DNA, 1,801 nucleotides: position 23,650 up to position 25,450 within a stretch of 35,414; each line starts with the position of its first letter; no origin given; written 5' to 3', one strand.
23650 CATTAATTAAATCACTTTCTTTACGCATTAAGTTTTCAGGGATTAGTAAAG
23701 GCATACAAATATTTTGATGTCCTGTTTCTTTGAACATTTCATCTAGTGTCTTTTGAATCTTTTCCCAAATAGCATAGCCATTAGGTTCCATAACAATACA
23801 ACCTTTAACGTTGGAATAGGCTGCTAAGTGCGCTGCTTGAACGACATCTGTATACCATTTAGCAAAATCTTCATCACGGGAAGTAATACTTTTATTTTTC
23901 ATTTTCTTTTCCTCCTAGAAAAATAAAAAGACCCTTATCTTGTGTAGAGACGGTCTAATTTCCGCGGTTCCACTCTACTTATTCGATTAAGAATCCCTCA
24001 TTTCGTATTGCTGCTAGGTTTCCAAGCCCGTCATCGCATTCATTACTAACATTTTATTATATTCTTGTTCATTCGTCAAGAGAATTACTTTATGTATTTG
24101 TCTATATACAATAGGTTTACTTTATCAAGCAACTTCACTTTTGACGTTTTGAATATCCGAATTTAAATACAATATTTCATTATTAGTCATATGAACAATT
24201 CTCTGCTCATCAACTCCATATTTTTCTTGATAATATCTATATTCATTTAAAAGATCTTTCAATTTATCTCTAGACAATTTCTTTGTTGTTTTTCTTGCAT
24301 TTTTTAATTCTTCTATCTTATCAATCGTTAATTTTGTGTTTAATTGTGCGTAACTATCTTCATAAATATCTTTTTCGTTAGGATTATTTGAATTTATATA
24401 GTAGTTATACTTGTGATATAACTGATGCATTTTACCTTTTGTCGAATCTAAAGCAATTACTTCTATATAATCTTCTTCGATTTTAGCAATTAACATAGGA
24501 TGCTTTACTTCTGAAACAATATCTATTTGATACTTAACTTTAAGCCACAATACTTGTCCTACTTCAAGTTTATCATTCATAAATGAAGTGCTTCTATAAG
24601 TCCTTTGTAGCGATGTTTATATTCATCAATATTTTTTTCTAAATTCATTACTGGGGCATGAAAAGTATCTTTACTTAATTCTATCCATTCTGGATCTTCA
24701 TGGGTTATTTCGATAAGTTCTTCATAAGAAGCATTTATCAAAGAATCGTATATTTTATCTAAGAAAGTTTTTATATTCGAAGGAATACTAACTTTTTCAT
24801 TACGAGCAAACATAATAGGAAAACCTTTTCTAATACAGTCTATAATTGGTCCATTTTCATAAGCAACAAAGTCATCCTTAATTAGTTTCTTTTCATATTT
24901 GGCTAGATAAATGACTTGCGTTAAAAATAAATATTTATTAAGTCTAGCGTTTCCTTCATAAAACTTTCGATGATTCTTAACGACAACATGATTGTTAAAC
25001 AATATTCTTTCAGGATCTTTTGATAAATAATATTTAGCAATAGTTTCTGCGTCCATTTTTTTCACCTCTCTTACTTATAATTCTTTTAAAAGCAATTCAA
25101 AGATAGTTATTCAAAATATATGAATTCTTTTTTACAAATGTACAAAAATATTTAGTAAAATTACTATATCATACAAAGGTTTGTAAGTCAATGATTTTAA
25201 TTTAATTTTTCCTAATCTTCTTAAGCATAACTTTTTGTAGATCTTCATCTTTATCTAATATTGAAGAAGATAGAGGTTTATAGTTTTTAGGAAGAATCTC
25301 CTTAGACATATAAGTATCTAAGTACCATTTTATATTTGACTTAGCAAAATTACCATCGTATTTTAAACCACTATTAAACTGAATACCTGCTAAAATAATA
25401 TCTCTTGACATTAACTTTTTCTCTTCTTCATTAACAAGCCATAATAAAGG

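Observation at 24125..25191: Panacea (DUF4065)-like antitoxin gene overlapping a divergent MazF/PemK-like ORF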

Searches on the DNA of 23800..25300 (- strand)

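Call 21: search_rna_families(source=window, start=23800, end=25300, threshold=evalue, max_evalue=10, show_alignments=2)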
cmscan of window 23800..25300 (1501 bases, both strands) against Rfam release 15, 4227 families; matches with E-value up to 10: 4.
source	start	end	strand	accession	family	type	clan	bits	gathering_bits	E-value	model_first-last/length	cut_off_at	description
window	23943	24099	-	RF00230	T-box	Cis-reg; leader;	-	34.9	93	1.1e-05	1-219/219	no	T-box leader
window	25144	25218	-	RF00535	snoMe28S-Am982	Gene; snRNA; snoRNA; CD-box;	CL00054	23.6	49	0.38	1-80/80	no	Small nucleolar RNA Me28S-Am982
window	23842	23906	-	RF02406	snoR120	Gene; snRNA; snoRNA; CD-box;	-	19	55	8.7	1-74/74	no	Small nucleolar RNA snoR120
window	25213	25271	-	RF00105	SNORD115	Gene; snRNA; snoRNA; CD-box;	-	18.1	39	3.9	16-71/82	no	Small nucleolar RNA SNORD115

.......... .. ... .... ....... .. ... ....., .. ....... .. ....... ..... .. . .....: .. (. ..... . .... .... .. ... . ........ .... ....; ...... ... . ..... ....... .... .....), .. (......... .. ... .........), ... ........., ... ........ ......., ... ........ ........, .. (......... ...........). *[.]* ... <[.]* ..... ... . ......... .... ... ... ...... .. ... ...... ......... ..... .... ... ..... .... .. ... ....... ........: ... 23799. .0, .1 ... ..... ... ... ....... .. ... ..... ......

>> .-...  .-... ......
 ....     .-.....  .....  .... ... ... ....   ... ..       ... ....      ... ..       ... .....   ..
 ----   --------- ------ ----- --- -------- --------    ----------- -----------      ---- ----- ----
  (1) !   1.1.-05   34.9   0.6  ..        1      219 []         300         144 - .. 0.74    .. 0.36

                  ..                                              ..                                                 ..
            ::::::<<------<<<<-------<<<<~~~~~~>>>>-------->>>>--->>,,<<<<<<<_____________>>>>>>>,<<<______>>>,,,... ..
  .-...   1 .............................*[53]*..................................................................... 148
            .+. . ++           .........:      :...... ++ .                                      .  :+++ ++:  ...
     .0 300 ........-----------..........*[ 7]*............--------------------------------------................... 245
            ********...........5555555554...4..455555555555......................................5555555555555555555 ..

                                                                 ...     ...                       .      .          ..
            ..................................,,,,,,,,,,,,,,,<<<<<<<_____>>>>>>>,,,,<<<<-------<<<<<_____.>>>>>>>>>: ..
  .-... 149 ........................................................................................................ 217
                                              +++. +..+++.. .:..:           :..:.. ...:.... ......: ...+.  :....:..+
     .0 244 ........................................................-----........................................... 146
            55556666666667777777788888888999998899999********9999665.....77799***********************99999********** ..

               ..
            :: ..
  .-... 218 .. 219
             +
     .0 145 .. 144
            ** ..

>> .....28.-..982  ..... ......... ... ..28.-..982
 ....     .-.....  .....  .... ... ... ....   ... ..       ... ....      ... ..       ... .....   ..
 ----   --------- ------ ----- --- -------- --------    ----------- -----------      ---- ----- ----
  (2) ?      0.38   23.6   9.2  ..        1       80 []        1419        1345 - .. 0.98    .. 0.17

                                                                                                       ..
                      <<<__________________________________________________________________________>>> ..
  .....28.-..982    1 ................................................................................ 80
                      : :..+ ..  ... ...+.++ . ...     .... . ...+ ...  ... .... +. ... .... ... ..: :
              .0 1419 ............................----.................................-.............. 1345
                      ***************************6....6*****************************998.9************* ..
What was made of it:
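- On T-box riboswitch (Rfam RF00230), context only: The conserved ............-type box is present but stem I is largely missing (call 21).
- Checked: The 'T-box leader' is only a sub-threshold Rfam match: 34.9 bits against a cut-off of 93, E 1e-5 (call 21).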

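Call 70: search_rna_families(source=L033, start=4300, end=5000, threshold=evalue, max_evalue=0.01)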
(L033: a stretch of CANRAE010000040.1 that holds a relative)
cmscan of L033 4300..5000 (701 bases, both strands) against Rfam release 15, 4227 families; matches with E-value up to 0.01: 0.
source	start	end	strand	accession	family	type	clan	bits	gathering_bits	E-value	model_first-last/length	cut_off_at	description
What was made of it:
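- Tried and rejected: No match (call 70).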
